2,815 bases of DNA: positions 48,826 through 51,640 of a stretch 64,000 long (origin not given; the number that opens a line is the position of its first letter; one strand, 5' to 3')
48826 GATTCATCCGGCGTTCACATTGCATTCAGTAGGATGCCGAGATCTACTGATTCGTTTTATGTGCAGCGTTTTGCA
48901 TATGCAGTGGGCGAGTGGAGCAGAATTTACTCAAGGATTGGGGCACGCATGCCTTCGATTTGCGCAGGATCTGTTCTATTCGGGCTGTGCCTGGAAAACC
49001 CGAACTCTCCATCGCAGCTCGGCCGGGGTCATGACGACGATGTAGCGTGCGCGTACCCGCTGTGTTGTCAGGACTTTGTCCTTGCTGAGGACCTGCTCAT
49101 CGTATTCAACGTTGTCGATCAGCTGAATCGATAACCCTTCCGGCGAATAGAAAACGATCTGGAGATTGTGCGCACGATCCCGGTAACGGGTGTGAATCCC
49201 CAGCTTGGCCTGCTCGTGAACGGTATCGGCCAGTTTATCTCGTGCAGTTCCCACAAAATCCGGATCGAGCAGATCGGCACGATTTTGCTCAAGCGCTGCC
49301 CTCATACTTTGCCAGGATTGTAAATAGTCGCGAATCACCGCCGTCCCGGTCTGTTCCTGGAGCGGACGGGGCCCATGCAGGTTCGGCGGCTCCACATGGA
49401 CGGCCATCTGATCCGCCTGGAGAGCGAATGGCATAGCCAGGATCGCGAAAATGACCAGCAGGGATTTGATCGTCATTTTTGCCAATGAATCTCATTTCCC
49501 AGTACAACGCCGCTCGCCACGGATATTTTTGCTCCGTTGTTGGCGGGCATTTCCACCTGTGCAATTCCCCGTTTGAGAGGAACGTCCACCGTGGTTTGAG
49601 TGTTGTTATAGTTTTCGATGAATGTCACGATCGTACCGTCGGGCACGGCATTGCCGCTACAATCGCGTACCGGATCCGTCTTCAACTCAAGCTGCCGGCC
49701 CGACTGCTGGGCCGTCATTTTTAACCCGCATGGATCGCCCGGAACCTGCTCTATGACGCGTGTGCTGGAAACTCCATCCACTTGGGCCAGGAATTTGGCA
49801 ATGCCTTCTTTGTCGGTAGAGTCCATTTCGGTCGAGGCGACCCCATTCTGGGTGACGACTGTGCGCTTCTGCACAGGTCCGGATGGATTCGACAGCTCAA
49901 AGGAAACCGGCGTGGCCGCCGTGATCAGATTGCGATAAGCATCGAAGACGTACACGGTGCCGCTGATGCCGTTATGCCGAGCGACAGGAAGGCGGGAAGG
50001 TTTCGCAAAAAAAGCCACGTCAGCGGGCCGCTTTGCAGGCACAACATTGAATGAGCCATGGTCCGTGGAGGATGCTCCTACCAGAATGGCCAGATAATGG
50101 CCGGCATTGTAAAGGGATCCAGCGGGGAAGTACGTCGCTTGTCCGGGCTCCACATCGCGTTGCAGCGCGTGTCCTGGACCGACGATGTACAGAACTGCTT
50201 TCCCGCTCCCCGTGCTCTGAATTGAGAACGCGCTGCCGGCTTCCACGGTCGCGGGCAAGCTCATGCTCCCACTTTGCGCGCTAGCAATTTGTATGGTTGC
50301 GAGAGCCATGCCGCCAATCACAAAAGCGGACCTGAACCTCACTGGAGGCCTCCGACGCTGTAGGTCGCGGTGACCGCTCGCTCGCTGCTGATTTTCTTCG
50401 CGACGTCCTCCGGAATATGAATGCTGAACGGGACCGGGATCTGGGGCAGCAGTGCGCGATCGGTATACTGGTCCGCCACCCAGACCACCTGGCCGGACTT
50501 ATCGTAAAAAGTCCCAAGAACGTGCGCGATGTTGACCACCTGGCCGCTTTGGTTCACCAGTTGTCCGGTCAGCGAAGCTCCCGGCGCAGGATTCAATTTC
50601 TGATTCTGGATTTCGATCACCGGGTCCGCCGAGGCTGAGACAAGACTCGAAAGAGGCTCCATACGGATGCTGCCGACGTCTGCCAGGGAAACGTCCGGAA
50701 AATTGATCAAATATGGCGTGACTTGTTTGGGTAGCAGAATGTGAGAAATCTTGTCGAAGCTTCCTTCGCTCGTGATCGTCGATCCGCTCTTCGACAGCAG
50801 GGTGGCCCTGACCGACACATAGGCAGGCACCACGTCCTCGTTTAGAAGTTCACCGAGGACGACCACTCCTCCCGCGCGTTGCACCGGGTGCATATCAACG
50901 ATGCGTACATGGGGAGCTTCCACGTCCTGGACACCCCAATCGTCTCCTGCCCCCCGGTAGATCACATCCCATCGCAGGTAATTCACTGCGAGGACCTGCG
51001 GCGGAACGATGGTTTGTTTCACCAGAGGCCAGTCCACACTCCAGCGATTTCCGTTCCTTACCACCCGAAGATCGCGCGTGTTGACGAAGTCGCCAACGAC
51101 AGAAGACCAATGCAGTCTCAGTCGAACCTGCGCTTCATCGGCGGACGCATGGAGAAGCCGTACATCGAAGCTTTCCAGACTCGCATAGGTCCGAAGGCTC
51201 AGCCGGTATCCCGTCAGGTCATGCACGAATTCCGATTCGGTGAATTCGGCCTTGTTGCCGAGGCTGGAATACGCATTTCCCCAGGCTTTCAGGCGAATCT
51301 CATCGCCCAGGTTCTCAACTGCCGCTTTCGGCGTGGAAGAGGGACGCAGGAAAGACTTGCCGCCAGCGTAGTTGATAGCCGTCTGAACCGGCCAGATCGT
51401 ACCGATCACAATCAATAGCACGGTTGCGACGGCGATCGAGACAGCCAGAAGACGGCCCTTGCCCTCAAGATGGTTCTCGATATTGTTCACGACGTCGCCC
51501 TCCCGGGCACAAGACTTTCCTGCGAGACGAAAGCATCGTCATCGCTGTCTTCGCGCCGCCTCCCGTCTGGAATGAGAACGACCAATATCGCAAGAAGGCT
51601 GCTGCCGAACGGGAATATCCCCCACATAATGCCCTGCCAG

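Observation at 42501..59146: Non-canonical envelope-polysaccharide/glycosylation locus with Pel-like logic but a different parts list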

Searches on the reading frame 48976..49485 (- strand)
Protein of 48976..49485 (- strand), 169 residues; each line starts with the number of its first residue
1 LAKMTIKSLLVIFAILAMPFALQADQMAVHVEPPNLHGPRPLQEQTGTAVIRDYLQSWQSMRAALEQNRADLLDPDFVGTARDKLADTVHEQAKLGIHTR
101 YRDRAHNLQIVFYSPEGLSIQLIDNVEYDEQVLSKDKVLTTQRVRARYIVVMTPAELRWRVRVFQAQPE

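Call 3: search_protein_families(library=pfam, proteins=[window:48976-49485:-], max_evalue=0.01)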
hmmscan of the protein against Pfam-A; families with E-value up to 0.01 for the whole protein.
window:48976-49485:- (169 aa): 0 families

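Call 6: search_protein_families(library=ncbifam, proteins=[window:48976-49485:-], max_evalue=0.01)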
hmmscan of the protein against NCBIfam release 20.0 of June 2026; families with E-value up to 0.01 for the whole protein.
window:48976-49485:- (169 aa): 0 families

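Call 24: search_protein_families(library=pfam, proteins=[window:48976-49485:-], max_evalue=10)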
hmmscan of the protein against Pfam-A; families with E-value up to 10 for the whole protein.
window:48976-49485:- (169 aa): 2 families
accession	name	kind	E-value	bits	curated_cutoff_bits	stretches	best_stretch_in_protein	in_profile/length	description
PF04069.17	OpuAC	-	0.15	12.1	21.2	1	43-97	24-78/257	Substrate binding domain of ABC-type glycine betaine transport system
PF14353.12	CpXC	-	0.29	11.6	25.4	1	91-166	45-110/121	CpXC protein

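Call 53: search_solved_structures(query=A6, max_evalue=10)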
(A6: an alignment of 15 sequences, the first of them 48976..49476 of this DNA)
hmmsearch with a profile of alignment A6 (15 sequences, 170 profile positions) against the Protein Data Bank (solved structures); distinct sequences matched with E-value up to 10: 5.
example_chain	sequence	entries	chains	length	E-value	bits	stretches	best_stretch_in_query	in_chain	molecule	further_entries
8wnf_A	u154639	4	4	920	0.19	14.5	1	43-89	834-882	Isoleucine--tRNA ligase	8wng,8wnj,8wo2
8wni_A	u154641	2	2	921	0.19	14.5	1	43-89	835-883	Isoleucine--tRNA ligase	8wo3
7d9k_A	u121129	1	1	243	0.66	12.8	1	52-76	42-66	DNA ligase 4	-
7d9y_A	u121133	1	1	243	0.7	12.7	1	52-76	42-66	DNA ligase 4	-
4hto_A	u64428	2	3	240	0.74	12.6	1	52-76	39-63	DNA ligase 4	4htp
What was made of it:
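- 48976..49485 (-): p169: small exported protein with a signal peptide and no family match. No Pfam or PDB match (calls 24, 53).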

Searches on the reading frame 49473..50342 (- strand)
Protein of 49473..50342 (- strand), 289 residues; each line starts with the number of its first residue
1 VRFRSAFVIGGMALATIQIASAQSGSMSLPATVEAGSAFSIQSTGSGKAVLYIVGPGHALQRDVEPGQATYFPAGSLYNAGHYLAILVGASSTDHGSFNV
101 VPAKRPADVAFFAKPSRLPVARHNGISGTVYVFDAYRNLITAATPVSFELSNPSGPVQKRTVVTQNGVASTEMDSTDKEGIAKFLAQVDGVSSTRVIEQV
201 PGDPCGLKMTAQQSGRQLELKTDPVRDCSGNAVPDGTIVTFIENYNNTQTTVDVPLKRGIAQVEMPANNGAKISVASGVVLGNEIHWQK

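Call 3: search_protein_families(library=pfam, proteins=[window:49473-50342:-], max_evalue=0.01)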
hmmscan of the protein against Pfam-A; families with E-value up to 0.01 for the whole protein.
window:49473-50342:- (289 aa): 1 family
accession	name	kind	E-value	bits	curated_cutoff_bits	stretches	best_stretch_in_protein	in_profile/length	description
PF09134.16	Invasin_D3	-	0.00069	20.5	33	1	128-197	24-93/98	Invasin, domain 3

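Call 6: search_protein_families(library=ncbifam, proteins=[window:49473-50342:-], max_evalue=0.01)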
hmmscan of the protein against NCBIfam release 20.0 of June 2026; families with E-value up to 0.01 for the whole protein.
window:49473-50342:- (289 aa): 0 families

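Call 24: search_protein_families(library=pfam, proteins=[window:49473-50342:-], max_evalue=10)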
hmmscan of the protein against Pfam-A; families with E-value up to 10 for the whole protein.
window:49473-50342:- (289 aa): 2 families
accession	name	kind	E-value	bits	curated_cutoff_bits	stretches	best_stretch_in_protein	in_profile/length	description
PF09134.16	Invasin_D3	-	0.00069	20.5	33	1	128-197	24-93/98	Invasin, domain 3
PF02369.22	Big_1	-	0.019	15.5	34.9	1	128-195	21-88/93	Bacterial Ig-like domain (group 1)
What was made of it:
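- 49473..50342 (-): p289: exported protein with a signal peptide and weak Ig-like (Invasin_D3/Big_1) similarity. Calls 3 and 24.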

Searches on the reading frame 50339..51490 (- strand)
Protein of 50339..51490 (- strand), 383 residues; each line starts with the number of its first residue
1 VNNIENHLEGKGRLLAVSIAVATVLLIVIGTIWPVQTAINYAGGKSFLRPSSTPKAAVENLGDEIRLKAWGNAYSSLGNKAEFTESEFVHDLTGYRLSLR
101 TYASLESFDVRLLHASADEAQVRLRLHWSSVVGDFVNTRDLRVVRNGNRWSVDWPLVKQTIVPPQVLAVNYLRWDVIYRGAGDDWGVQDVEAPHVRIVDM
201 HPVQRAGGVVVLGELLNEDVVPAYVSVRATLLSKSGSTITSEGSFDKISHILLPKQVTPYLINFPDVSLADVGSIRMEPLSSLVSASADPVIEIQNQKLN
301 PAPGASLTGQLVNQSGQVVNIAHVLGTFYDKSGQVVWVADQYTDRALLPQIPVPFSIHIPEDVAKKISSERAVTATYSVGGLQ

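Call 3: search_protein_families(library=pfam, proteins=[window:50339-51490:-], max_evalue=0.01)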
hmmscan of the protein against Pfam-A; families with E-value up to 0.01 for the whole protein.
window:50339-51490:- (383 aa): 1 family
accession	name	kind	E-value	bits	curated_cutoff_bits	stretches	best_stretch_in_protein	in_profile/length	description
PF11906.13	DUF3426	-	0.0064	17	27.7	0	292-336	52-100/147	Protein of unknown function (DUF3426)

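Call 6: search_protein_families(library=ncbifam, proteins=[window:50339-51490:-], max_evalue=0.01)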
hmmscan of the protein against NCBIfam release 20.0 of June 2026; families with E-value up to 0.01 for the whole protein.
window:50339-51490:- (383 aa): 1 family
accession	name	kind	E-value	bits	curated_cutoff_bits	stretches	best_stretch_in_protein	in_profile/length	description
NF038353.1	FxLYD_dom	domain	0.0015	18.4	23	0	306-336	5-35/71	FxLYD domain-containing protein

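Call 24: search_protein_families(library=pfam, proteins=[window:50339-51490:-], max_evalue=10)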
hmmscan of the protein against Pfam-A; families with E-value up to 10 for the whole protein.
window:50339-51490:- (383 aa): 1 family
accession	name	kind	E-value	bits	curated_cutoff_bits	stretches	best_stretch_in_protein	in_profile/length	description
PF11906.13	DUF3426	-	0.0064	17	27.7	1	292-336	52-100/147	Protein of unknown function (DUF3426)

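Call 52: search_solved_structures(query=A5, max_evalue=10)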
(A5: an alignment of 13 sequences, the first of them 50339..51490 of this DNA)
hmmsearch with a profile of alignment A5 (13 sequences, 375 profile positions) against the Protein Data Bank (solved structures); distinct sequences matched with E-value up to 10: 0.
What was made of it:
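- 50339..51490 (-): p383: a TM-anchored periplasmic protein. Reading its sequence suggests an N-terminal NTF2-like region and two beta-sandwich repeats, with weak FxLYD/DUF3426 hits. It is a detached domain of the GT-C enzyme. No PDB sequence relative (call 52).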
